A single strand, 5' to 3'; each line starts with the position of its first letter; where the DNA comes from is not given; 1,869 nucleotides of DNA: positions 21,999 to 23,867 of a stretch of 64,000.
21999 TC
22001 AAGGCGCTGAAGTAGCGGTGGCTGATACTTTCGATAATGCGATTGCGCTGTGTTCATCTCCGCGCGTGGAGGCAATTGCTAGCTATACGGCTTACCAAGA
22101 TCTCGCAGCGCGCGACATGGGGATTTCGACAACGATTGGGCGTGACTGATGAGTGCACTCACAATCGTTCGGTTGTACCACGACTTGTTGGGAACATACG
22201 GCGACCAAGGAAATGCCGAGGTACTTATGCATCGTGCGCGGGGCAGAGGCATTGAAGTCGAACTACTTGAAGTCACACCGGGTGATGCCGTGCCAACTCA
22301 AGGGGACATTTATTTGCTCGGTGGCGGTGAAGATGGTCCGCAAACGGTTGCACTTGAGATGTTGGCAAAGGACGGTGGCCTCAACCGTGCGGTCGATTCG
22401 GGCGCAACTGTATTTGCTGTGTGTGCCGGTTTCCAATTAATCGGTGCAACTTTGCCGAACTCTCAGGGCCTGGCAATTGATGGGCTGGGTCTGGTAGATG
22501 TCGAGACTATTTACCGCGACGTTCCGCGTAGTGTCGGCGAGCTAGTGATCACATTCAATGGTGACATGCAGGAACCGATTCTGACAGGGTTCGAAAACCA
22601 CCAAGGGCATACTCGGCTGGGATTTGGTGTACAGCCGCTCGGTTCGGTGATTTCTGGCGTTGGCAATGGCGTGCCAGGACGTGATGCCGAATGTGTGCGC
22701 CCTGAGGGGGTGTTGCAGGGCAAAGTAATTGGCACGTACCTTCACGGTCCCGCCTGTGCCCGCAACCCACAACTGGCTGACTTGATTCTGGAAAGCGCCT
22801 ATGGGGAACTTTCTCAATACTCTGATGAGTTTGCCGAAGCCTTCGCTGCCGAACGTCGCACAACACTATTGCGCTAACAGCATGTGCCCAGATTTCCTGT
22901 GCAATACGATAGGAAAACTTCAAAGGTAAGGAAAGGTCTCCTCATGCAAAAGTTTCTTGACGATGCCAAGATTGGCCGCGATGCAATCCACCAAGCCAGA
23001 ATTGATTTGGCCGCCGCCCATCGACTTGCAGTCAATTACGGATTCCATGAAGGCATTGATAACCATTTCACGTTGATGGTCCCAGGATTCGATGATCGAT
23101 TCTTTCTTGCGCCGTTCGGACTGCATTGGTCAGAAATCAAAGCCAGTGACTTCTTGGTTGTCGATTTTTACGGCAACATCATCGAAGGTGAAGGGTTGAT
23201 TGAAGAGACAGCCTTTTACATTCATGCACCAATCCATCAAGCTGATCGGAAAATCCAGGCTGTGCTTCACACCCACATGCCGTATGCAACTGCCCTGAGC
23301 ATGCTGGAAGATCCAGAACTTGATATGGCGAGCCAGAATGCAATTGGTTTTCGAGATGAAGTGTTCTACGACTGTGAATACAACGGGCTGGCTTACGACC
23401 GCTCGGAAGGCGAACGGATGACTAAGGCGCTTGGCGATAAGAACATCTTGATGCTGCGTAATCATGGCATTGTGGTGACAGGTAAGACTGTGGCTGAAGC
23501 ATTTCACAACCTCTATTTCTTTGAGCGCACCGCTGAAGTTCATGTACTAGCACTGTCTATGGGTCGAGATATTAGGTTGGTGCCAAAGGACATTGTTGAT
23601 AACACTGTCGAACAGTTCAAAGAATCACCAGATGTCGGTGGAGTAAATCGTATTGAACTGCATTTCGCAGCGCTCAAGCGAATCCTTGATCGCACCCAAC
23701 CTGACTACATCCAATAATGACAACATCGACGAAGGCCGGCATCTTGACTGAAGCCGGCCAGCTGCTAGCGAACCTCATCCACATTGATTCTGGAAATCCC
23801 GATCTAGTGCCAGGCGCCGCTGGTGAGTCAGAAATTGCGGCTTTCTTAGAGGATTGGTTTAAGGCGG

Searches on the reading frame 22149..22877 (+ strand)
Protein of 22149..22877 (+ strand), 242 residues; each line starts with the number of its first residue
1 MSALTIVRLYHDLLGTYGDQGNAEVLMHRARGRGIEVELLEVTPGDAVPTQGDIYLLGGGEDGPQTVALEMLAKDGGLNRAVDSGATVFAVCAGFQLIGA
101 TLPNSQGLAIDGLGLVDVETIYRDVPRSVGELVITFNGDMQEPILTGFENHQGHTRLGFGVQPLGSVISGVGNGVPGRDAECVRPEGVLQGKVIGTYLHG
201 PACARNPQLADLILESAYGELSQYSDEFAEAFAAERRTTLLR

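Call 16: search_protein_families(library=pfam, proteins=[window:22149-22877:+], max_evalue=0.001)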
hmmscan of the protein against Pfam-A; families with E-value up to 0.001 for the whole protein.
window:22149-22877:+ (242 aa): 1 family
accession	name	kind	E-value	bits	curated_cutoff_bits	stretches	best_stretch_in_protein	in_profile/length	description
PF07685.20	GATase_3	-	3.2e-28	99.1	27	1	6-206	2-195/196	CobB/CobQ-like glutamine amidotransferase domain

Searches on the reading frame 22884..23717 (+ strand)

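Call 16: search_protein_families(library=pfam, proteins=[window:22884-23717:+], max_evalue=0.001)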
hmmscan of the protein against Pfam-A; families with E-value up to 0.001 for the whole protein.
window:22884-23717:+ (277 aa): 1 family
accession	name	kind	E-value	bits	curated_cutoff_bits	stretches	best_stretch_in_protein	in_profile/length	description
PF00596.27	Aldolase_II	-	8.6e-42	143.5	22.2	1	41-220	2-182/183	Class II Aldolase and Adducin N-terminal domain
